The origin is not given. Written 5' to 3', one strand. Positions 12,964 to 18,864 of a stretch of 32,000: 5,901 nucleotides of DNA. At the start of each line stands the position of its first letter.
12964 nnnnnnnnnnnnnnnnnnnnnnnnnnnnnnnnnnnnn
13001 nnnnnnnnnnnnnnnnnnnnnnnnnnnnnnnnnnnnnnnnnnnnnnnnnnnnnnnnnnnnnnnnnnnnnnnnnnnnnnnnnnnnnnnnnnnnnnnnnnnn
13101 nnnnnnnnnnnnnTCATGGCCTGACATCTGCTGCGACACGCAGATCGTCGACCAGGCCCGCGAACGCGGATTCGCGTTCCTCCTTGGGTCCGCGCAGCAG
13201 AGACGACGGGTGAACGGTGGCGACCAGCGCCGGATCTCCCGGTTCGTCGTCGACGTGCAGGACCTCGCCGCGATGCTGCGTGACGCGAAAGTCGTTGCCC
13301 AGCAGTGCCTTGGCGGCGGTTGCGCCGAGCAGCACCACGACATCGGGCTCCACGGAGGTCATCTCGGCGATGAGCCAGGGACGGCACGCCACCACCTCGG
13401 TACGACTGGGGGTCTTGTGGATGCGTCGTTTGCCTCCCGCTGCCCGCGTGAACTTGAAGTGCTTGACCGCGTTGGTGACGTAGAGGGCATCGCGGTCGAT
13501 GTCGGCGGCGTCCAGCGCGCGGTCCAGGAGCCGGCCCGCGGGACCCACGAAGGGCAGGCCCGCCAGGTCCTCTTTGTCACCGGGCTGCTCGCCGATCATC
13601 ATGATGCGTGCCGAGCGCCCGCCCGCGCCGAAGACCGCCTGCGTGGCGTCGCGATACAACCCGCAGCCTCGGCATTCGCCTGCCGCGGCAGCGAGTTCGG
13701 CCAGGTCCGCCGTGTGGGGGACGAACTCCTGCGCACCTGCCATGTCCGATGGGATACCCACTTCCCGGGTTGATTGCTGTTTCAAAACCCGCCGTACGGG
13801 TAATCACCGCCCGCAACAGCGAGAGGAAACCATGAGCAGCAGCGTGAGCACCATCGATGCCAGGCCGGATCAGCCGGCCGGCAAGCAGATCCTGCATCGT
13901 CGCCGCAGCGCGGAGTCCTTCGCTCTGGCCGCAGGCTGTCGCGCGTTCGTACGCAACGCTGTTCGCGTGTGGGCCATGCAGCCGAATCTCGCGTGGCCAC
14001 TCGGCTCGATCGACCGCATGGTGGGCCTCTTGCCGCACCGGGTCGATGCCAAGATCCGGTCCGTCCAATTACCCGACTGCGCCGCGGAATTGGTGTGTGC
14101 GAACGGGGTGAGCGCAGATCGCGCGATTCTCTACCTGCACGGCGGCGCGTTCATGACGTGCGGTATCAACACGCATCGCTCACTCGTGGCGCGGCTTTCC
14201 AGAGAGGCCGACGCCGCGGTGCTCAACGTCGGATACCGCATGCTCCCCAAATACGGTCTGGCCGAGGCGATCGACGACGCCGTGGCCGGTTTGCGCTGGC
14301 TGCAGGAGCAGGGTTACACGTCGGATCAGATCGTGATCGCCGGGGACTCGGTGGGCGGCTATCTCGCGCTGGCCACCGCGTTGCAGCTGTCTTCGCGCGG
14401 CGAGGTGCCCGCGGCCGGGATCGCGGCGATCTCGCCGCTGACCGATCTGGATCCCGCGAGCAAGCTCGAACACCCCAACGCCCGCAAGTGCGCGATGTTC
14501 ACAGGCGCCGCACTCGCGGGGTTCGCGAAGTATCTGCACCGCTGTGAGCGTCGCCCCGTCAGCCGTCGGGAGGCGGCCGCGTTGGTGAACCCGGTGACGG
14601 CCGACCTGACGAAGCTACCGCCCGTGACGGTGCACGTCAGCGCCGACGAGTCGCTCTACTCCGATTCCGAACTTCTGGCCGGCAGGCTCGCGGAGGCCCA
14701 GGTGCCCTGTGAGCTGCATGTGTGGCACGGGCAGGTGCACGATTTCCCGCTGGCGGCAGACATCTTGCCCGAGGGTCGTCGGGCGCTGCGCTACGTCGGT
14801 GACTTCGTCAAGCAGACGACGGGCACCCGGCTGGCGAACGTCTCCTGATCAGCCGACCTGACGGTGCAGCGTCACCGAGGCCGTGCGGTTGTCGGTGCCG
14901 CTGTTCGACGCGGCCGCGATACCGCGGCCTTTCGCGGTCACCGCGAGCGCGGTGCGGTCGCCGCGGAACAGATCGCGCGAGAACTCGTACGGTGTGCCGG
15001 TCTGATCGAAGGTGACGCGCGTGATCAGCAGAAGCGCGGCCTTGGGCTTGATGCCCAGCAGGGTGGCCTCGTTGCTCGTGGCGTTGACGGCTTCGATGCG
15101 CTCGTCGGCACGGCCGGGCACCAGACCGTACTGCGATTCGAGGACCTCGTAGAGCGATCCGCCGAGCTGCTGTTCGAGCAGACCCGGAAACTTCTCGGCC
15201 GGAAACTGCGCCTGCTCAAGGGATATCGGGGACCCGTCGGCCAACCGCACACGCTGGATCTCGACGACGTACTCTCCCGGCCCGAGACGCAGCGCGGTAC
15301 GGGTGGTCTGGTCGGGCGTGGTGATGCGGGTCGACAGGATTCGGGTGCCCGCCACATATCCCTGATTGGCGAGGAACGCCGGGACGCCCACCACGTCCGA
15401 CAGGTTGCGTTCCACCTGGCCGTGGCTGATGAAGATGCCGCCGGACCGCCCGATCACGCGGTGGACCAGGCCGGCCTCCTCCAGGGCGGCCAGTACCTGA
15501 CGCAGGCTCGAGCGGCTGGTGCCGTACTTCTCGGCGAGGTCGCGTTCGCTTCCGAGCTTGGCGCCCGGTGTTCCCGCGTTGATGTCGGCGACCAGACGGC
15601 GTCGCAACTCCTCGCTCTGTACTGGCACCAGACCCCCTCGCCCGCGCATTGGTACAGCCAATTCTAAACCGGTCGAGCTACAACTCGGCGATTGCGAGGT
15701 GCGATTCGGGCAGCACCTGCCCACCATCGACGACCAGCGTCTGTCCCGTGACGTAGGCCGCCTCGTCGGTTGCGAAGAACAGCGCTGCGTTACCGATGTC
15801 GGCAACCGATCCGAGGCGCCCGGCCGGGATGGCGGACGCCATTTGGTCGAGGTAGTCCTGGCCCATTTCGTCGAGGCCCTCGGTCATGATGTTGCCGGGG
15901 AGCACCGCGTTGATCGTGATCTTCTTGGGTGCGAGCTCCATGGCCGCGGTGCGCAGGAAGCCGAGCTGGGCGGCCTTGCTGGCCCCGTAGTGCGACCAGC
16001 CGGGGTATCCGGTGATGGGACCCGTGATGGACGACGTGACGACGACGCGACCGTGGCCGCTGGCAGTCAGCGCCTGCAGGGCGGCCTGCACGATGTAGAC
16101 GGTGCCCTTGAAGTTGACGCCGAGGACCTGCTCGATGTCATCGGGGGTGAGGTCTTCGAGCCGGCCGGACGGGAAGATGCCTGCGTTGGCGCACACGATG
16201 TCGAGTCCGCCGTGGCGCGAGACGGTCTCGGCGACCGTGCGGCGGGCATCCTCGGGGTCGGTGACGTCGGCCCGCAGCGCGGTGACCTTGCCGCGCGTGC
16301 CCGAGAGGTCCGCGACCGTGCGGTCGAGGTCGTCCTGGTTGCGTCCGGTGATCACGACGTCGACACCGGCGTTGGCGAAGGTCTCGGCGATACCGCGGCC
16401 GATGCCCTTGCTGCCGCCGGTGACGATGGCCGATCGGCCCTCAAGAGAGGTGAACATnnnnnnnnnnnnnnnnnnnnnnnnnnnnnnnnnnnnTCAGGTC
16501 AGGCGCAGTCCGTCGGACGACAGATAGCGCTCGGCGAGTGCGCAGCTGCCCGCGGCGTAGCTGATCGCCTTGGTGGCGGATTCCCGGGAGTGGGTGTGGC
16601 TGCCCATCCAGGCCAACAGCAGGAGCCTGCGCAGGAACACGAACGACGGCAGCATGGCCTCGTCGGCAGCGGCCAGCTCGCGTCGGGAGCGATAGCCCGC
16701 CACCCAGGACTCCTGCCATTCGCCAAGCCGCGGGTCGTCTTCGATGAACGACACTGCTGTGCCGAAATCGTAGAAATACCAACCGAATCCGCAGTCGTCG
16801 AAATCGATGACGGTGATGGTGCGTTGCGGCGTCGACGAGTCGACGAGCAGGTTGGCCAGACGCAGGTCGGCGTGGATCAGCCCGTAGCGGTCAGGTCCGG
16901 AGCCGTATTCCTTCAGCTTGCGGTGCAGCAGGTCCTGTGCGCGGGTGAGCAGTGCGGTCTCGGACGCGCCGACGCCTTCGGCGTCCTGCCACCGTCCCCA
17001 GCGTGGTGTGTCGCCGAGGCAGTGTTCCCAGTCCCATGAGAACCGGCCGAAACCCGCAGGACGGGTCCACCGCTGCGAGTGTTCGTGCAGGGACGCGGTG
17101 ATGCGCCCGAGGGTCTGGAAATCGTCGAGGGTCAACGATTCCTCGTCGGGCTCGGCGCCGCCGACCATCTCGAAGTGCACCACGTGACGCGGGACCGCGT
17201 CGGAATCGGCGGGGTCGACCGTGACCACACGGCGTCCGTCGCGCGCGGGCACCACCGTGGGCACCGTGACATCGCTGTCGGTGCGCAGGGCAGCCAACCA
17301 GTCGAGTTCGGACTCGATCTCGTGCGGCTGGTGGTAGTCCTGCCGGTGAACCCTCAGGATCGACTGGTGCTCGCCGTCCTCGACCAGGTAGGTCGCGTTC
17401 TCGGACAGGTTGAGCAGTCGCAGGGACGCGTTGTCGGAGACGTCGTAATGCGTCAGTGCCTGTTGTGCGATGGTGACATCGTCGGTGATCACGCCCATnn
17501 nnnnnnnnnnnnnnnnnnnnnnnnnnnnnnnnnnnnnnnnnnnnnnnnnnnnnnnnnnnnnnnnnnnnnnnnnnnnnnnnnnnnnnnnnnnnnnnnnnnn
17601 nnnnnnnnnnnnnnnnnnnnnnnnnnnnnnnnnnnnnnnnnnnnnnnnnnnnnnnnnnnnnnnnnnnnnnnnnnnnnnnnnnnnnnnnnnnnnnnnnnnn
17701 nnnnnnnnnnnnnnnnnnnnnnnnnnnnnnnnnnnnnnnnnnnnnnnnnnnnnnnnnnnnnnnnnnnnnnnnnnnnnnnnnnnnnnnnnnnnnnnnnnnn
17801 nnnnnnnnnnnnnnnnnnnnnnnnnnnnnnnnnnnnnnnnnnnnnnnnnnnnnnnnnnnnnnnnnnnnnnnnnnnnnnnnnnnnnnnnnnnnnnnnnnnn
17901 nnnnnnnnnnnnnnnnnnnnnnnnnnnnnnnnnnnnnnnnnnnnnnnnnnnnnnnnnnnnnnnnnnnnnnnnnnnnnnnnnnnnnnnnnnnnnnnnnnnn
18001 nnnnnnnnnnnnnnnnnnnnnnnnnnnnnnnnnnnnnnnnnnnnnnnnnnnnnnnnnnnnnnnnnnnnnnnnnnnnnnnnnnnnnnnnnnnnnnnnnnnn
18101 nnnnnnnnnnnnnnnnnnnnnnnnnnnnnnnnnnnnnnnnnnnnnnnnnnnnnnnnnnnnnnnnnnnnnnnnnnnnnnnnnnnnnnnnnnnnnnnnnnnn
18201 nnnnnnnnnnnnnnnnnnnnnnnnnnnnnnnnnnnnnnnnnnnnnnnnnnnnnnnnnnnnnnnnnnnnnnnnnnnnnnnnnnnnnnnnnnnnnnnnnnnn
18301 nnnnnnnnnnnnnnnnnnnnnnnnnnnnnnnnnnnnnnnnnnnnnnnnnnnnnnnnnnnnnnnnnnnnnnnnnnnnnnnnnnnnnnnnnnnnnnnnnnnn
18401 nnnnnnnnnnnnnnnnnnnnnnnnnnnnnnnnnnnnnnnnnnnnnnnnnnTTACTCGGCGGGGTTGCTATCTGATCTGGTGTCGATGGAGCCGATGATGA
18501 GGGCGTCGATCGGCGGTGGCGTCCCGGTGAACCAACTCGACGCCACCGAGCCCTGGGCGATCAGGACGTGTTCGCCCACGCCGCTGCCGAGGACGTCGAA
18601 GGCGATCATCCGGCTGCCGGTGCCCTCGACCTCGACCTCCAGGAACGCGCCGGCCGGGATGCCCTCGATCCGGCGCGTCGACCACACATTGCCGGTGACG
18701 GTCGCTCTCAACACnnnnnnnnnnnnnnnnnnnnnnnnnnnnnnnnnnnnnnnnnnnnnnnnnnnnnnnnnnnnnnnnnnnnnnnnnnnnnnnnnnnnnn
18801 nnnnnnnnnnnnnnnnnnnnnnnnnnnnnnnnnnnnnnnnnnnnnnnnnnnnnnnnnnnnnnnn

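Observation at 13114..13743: UdgX: uracil-DNA glycosylase homolog that covalently traps itself on uracil-DNA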

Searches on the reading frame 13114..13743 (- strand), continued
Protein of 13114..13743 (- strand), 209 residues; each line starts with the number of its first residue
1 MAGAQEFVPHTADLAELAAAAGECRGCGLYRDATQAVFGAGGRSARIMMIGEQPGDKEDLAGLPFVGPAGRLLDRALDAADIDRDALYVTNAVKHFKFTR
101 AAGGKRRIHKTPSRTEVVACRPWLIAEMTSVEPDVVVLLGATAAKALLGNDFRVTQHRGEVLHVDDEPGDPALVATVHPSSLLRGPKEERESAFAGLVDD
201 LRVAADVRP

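Call 59: find_encoding_contigs(protein=P0004, flank=5000, max_places=1)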
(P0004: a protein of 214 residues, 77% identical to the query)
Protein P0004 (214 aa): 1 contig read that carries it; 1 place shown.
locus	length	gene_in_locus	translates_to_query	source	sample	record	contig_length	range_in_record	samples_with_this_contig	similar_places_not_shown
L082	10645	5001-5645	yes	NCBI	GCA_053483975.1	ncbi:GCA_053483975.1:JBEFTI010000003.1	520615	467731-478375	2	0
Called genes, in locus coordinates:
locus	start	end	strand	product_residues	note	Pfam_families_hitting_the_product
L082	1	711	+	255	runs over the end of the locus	PF00392:GntR, PF02082:Rrf2 (weak), PF07702:UTRA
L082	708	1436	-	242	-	PF05988:DUF899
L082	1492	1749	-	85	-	-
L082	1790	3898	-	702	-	PF00199:Catalase, PF06628:Catalase-rel, PF01965:DJ-1_PfpI, PF18011:Catalase_C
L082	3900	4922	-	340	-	PF20434:BD-FAE, PF07859:Abhydrolase_3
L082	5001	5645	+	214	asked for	PF03167:UDG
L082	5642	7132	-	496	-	PF01276:OKR_DC_1, PF03711:OKR_DC_1_C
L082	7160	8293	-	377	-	PF07690:MFS_1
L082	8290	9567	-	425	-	PF07969:Amidohydro_3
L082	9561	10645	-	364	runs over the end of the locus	PF02515:CoA_transf_3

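Call 60: find_encoding_contigs(protein=P0006, flank=5000, max_places=1)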
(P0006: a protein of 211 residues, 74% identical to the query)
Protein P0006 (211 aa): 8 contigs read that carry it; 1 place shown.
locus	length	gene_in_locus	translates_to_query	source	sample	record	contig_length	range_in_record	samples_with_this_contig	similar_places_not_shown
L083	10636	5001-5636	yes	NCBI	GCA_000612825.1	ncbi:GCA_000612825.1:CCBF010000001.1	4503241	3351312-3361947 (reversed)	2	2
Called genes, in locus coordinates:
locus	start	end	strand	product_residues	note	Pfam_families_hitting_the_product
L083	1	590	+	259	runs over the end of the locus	PF00106:adh_short, PF08659:KR, PF13460:NAD_binding_10 (weak), PF13561:adh_short_C2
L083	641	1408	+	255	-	PF00392:GntR, PF02082:Rrf2 (weak), PF07702:UTRA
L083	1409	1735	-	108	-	-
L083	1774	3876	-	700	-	PF00199:Catalase, PF06628:Catalase-rel, PF01965:DJ-1_PfpI, PF18011:Catalase_C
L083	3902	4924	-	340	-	PF20434:BD-FAE (weak), PF07859:Abhydrolase_3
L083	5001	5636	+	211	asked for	PF03167:UDG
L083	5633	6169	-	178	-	PF12802:MarR_2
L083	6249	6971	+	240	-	PF00106:adh_short, PF01370:Epimerase (faint), PF13561:adh_short_C2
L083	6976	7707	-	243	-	PF03711:OKR_DC_1_C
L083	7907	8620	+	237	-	-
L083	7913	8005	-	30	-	-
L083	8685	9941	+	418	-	PF06114:Peptidase_M78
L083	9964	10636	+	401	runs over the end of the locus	PF02899:Phage_int_SAM_1 (weak), PF00589:Phage_integrase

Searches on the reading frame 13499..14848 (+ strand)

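Call 9: search_protein_families(library=pfam, proteins=[window:13499-14848:+])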
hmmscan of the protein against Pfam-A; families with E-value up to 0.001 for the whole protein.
window:13499-14848:+ (449 aa): 4 families
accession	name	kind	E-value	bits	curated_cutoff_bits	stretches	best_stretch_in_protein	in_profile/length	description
PF07859.19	Abhydrolase_3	-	1.7e-44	152.6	25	1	210-417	1-209/210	alpha/beta hydrolase fold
PF20434.5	BD-FAE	-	6.6e-08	32.8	26.8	1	208-297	14-110/215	BD-FAE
PF00326.27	Peptidase_S9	-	2.1e-06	27.8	22.6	1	257-298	44-86/213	Prolyl oligopeptidase family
PF10340.15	Say1_Mug180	-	0.00019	20.9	21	1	206-318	121-238/374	Steryl acetyl hydrolase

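Call 10: search_protein_families(library=ncbifam, proteins=[window:13499-14848:+])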
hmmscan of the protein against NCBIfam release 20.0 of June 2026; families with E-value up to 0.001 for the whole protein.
window:13499-14848:+ (449 aa): 8 families
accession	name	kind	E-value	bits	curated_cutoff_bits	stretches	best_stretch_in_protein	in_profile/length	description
NF058651.1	GESAG_HSLs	subfamily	2e-52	178.1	430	1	170-439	30-294/296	GESAG motif subfamily hormone-sensitive lipase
NF058653.1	LipP1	equivalog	2.8e-29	101.9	350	1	208-433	72-296/300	LipP1 family hormone-sensitive lipase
NF058649.1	GTSAG_HSLs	subfamily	1.7e-23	83.5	380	1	186-439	67-310/312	GTSAG motif subfamily hormone-sensitive lipase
NF033149.0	CHL_hydrolase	equivalog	2.3e-22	79.3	500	1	194-425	61-293/310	chloramphenicol hydrolase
NF007547.0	PRK10162.1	equivalog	1.2e-21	77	389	1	205-439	82-317/321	acetyl esterase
NF058650.1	GCSAG_HSLs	subfamily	8.1e-15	55.2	410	1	205-440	83-312/314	GCSAG motif subfamily hormone-sensitive lipase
NF052352.1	TriaclglyLipLipYMycb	equivalog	6.3e-09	35.5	450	1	211-419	192-380/397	triacylglycerol lipase LipY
NF058665.1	HaHSL_fam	equivalog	2.3e-06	27.2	320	1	207-322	61-176/260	hormone-sensitive lipase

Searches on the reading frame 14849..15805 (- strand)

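Call 9: search_protein_families(library=pfam, proteins=[window:14849-15805:-])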
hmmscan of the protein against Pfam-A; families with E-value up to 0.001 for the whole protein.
window:14849-15805:- (318 aa): 4 families
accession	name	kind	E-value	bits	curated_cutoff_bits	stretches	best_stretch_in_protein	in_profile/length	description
PF07702.18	UTRA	-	4.8e-42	143.6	23.8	1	148-285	2-140/141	UTRA domain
PF00392.27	GntR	-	1.5e-11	44.2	27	1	64-121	2-61/64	Bacterial regulatory proteins, gntR family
PF02082.26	Rrf2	-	5.2e-07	30.3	30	1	84-139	23-78/132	Iron-dependent Transcriptional regulator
PF13545.12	HTH_Crp_2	-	0.00055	20.3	27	0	87-120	25-57/70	Crp-like helix-turn-helix domain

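Call 10: search_protein_families(library=ncbifam, proteins=[window:14849-15805:-])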
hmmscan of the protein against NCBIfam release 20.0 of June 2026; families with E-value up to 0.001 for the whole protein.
window:14849-15805:- (318 aa): 20 families
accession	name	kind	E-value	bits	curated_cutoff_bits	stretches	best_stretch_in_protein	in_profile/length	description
TIGR03337.1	phnR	equivalog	6.8e-30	104.5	296.75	1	66-289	5-228/231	phosphonate utilization transcriptional regulator PhnR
NF008491.0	PRK11402.1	subfamily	1.7e-27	96.5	269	1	66-291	15-240/243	GntR family transcriptional regulator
TIGR02325.1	C_P_lyase_phnF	equivalog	1.6e-26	93.3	156.8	1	69-289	15-236/238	phosphonate metabolism transcriptional regulator PhnF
TIGR02018.2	his_ut_repres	equivalog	5.9e-25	88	220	1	66-288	3-223/226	histidine utilization transcriptional repressor HutC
NF041547.1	GntR_LSA1692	equivalog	1e-23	84.2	275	1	72-285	11-224/233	GntR family transcriptional regulator, LSA1692 subfamily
TIGR02404.1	trehalos_R_Bsub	equivalog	1e-21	77.6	211.95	1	72-284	10-224/233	trehalose operon repressor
NF007292.0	PRK09764.1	equivalog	1.1e-17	64.1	281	1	78-293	21-236/240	GntR family transcriptional regulator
NF052441.1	TransRegRv0792c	equivalog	3.5e-16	59.2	400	1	70-291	24-246/260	Rv0792c family HTH-type transcriptional regulator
NF007486.0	PRK10079.1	equivalog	5.8e-15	55.7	363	1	80-287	31-237/241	phosphonate metabolism transcriptional regulator PhnF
NF011575.0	PRK14999.1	equivalog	1.1e-11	44.6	424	1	65-287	15-235/241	histidine utilization repressor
NF007741.0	PRK10421.1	equivalog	4.8e-07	29.4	311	1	66-129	11-74/262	transcriptional regulator LldR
NF007001.0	PRK09464.1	equivalog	6.8e-07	29.2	330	1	79-137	29-84/254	pyruvate dehydrogenase complex transcriptional repressor PdhR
NF003011.0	PRK03837.1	subfamily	2.7e-06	27.2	260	1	64-115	15-68/241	transcriptional regulator NanR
TIGR00738.1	rrf2_super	superfamily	3e-06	27.1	73.3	1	84-139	25-80/132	Rrf2 family transcriptional regulator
TIGR03338.1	phnR_burk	equivalog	4.8e-06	26.3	271.5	1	65-118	18-68/212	phosphonate utilization associated transcriptional regulator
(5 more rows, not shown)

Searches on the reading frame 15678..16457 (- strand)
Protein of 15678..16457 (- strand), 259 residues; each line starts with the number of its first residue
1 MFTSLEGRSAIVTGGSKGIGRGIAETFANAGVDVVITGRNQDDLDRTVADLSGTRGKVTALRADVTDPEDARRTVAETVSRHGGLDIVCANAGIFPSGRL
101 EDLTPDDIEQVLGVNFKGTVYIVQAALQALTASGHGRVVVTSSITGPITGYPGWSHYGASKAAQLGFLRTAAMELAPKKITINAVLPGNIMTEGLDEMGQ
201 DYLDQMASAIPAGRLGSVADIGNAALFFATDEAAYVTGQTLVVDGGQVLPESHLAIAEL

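Call 9: search_protein_families(library=pfam, proteins=[window:15678-16457:-])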
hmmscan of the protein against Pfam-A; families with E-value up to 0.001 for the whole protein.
window:15678-16457:- (259 aa): 6 families
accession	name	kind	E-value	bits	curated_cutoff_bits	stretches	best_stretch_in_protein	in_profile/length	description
PF13561.12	adh_short_C2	-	2.5e-60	204.4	27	1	17-246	6-234/236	Enoyl-(Acyl carrier protein) reductase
PF00106.31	adh_short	-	2.9e-52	177.4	26.6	1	10-200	3-192/195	short chain dehydrogenase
PF08659.16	KR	-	3.4e-17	63.4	22.6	1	11-169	4-161/180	KR domain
PF13460.12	NAD_binding_10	-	2.4e-05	24.7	27.2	1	14-145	1-100/184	NAD(P)H-binding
PF01370.27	Epimerase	-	3.4e-05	23.8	20.9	1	11-144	2-118/240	NAD dependent epimerase/dehydratase family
PF02737.24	3HCDH_N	-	0.00035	21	22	1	18-62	9-54/180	3-hydroxyacyl-CoA dehydrogenase, NAD binding domain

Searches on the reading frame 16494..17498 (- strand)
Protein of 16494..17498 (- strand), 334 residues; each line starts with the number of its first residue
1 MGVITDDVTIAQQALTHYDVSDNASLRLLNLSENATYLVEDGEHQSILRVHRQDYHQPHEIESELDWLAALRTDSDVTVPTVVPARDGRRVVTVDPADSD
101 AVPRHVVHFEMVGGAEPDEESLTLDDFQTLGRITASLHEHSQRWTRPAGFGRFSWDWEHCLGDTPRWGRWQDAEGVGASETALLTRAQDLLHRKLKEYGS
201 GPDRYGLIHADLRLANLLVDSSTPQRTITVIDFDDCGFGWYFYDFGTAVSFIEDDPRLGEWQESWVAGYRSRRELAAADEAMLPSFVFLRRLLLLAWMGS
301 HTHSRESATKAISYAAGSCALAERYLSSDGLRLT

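Call 18: search_protein_families(library=pfam, proteins=[window:16494-17498:-])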
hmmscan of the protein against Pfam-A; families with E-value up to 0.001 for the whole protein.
window:16494-17498:- (334 aa): 1 family
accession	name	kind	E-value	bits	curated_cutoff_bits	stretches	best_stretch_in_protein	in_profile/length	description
PF01636.29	APH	-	1.2e-25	91.1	23.2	1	32-274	9-235/239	Phosphotransferase enzyme family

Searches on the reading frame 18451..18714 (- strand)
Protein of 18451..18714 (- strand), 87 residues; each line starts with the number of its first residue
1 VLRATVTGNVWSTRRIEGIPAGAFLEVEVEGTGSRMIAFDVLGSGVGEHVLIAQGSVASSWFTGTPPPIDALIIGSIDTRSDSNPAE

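Call 51: search_protein_families(library=pfam, proteins=[window:18451-18714:-], max_evalue=0.01)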
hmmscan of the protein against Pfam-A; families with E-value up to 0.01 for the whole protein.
window:18451-18714:- (87 aa): 1 family
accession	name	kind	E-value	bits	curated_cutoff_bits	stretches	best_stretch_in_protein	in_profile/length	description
PF03319.19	EutN_CcmL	-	2.6e-18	66.7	25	1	1-78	1-83/83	Ethanolamine utilisation protein EutN/carboxysome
